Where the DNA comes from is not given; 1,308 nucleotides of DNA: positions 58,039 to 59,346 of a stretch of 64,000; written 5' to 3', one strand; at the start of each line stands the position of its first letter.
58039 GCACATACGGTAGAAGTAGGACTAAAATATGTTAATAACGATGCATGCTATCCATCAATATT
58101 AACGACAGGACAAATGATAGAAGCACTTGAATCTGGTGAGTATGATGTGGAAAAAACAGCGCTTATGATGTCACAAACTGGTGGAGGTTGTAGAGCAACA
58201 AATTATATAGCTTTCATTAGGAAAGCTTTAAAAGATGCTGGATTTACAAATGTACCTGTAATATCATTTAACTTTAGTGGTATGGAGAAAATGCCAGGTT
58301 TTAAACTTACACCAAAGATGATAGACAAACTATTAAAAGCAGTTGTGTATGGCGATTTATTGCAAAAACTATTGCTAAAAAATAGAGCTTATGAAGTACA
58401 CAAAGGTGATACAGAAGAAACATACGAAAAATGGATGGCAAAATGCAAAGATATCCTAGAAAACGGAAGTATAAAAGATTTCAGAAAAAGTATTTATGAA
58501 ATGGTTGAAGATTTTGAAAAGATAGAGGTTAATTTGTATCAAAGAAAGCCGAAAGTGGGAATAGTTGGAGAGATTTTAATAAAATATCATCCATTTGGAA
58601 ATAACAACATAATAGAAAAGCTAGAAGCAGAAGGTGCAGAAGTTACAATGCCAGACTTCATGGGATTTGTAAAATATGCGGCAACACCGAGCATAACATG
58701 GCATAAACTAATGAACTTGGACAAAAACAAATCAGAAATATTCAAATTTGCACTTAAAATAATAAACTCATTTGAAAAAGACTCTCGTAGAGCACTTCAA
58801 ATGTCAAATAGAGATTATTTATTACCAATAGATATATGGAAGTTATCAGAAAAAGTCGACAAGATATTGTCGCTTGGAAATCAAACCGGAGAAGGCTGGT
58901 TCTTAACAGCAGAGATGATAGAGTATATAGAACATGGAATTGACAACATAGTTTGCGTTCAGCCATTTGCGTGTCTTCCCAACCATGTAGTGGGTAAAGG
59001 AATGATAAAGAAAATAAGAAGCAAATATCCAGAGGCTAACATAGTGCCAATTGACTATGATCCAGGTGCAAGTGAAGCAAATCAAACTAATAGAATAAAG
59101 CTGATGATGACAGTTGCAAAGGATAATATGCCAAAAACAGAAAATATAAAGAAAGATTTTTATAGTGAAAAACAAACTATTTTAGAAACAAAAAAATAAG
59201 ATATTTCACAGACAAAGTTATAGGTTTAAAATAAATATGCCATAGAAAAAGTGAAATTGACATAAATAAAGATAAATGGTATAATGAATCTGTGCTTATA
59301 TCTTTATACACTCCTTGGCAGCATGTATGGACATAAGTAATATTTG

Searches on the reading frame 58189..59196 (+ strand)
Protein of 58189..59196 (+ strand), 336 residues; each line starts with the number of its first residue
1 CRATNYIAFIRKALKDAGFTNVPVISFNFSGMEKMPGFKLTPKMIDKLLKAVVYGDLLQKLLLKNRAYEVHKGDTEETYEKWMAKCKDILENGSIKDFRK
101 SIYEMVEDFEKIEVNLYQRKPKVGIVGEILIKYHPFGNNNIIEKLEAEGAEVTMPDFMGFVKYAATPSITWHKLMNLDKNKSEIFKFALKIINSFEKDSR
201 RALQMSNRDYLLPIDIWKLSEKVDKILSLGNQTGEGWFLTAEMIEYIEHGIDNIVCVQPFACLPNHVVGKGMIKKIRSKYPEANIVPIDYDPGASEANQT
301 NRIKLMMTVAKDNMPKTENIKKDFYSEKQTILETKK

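Call 43: find_related_loci(query=window:58189-59196:+, collection=genome_contigs, flank=6000)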
Query window:58189-59196:+ (336 aa) in genome_contigs; peptide patterns used: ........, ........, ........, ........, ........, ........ (x = any residue, [..] = any of these).
580 stretches matched a pattern; 534 encode a relative of the query (tblastn E <= 1e-3); the best 80 are kept; 80 distinct loci.
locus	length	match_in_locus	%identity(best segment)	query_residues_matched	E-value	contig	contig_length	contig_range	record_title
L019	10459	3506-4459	97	1-318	0e+0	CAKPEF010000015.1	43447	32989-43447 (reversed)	MAG: uncultured Clostridia bacterium isolate REFINED_METABAT215_TOP10_CONTIGS_1500_ASSEMBLY_K77_MERGED__Hadza_MoBio_hadz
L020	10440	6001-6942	96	1-314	0e+0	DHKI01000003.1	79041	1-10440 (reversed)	MAG TPA_asm: Clostridiales bacterium UBA4698 UBA4698_contig_1748, whole genome shotgun sequence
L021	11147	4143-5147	96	1-336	0e+0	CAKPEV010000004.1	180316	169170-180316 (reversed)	MAG: uncultured Clostridia bacterium isolate REFINED_METABAT215_TOP10_CONTIGS_1500_ASSEMBLY_K77_MERGED__Hadza_MoBio_hadz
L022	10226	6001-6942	79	1-314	2e-171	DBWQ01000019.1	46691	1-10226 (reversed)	MAG TPA_asm: Clostridiales bacterium UBA1234 UBA1234_contig_67306, whole genome shotgun sequence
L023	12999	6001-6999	70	1-335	3e-159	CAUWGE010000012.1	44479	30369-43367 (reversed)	MAG: uncultured Clostridia bacterium isolate ERS329795__bin77 genome assembly, contig: ERS329795_NODE_1086_length_44479_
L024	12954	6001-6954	71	1-318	2e-158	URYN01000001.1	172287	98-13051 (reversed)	uncultured Clostridium sp. isolate UMGS1476 genome assembly, contig: NODE_89_length_172287_cov_17.785417, whole genome s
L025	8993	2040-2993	72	1-318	2e-158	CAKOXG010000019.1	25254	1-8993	MAG: uncultured Clostridia bacterium isolate REFINED_METABAT215_TOP10_CONTIGS_1500_ASSEMBLY_K77_MERGED__Hadza_MoBio_hadz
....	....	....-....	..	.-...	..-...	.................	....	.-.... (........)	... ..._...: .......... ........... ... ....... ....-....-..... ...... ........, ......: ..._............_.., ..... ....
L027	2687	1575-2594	68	1-331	5e-167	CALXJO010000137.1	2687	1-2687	MAG: uncultured Clostridia bacterium isolate BRZ_HV__bin53 genome assembly, contig: BRZ_HV__NODE_26455_length_2687_cov_1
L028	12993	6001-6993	68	1-331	1e-157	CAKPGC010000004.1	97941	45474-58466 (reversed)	MAG: uncultured Clostridia bacterium isolate REFINED_METABAT215_TOP10_CONTIGS_1500_ASSEMBLY_K77_MERGED__Hadza_PheChl_Fib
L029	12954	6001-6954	71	1-318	1e-157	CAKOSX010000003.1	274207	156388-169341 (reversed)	MAG: uncultured Clostridia bacterium isolate REFINED_METABAT215_TOP10_CONTIGS_1500_ASSEMBLY_K77_MERGED__Hadza_PheChl_Fib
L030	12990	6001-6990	69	1-330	1e-157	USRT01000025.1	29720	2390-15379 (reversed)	uncultured Clostridium sp. isolate UMGS2019 genome assembly, contig: NODE_451_length_29720_cov_33.791876, whole genome s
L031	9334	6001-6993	68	1-331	1e-157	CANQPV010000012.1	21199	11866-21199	MAG: uncultured Clostridia bacterium isolate Lapin-012__bin112 genome assembly, contig: Lapin-012__NODE_3423_length_2119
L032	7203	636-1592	72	1-319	3e-157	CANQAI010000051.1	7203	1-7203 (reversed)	MAG: uncultured Clostridia bacterium isolate Lapin-005__bin38 genome assembly, contig: Lapin-005__NODE_14632_length_7203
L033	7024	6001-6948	72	1-316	6e-157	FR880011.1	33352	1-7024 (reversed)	Clostridium sp. CAG:245 genomic scaffold, scf7, whole genome shotgun sequence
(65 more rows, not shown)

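Call 82: search_protein_families(library=pfam, proteins=[L022:7150-7506:+], max_evalue=0.1)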
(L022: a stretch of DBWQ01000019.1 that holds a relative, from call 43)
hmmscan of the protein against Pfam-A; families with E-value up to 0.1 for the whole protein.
L022:7150-7506:+ (119 aa): 1 family
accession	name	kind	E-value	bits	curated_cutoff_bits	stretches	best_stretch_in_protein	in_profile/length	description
PF14196.11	ATC_hydrolase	-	0.039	15.2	28.1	1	15-84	27-97/145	L-2-amino-thiazoline-4-carboxylic acid hydrolase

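Call 90: find_homologous_proteins(query=L022:7150-7506:+, max_evalue=0.001)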
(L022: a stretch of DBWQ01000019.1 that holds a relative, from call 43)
Query L022:7150-7506:+ (119 aa): 1 proteins with E <= 0.001 among 3 candidates.
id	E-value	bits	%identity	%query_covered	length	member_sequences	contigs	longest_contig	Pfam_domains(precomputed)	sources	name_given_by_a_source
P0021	8.6e-74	263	100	100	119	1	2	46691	-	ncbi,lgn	-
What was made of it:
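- Tried and rejected: The extra 119-aa ORF in L022 has no homologue and no domain (calls 82, 90).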
